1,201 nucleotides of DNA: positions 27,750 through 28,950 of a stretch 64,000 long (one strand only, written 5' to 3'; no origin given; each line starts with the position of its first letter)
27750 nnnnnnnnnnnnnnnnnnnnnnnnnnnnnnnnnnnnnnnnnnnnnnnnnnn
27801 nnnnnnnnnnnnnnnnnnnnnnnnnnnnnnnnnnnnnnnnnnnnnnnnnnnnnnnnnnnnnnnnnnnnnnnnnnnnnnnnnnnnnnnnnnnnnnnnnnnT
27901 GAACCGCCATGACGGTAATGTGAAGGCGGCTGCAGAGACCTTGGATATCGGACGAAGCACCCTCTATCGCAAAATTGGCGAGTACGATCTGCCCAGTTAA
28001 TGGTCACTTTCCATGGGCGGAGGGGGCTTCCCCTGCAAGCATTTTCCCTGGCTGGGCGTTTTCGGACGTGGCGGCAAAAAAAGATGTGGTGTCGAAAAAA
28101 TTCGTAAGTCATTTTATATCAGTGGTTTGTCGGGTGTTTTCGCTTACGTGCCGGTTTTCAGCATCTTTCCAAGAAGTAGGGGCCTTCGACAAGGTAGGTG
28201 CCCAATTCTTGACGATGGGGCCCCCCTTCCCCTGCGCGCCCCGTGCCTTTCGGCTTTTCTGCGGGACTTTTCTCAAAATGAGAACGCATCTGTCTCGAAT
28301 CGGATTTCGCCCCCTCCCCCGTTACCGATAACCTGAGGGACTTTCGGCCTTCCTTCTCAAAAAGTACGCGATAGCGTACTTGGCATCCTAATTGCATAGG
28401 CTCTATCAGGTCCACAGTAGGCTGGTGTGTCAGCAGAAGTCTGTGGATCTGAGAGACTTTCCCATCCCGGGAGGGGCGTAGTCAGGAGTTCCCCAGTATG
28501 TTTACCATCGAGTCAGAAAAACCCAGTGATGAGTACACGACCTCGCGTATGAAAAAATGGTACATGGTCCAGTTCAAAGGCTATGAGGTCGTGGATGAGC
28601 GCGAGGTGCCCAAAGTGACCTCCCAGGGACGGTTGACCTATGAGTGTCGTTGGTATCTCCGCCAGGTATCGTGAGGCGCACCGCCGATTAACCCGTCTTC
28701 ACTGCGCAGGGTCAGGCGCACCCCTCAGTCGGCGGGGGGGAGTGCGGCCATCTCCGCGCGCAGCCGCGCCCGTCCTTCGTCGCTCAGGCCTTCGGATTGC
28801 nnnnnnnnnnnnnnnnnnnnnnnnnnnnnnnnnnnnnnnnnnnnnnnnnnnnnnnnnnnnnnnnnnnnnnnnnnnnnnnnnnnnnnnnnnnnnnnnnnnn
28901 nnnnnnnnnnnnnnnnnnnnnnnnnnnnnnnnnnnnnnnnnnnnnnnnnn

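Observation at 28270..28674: Near-consensus sigma-54 promoter with upstream palindrome driving a 58-aa ORF right after the FHA-GAF sigma-54 activator gene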

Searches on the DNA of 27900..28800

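Call 9: search_rna_families(source=window, start=27900, end=28800, threshold=evalue, max_evalue=1)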
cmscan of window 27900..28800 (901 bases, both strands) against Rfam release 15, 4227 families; matches with E-value up to 1: 0.
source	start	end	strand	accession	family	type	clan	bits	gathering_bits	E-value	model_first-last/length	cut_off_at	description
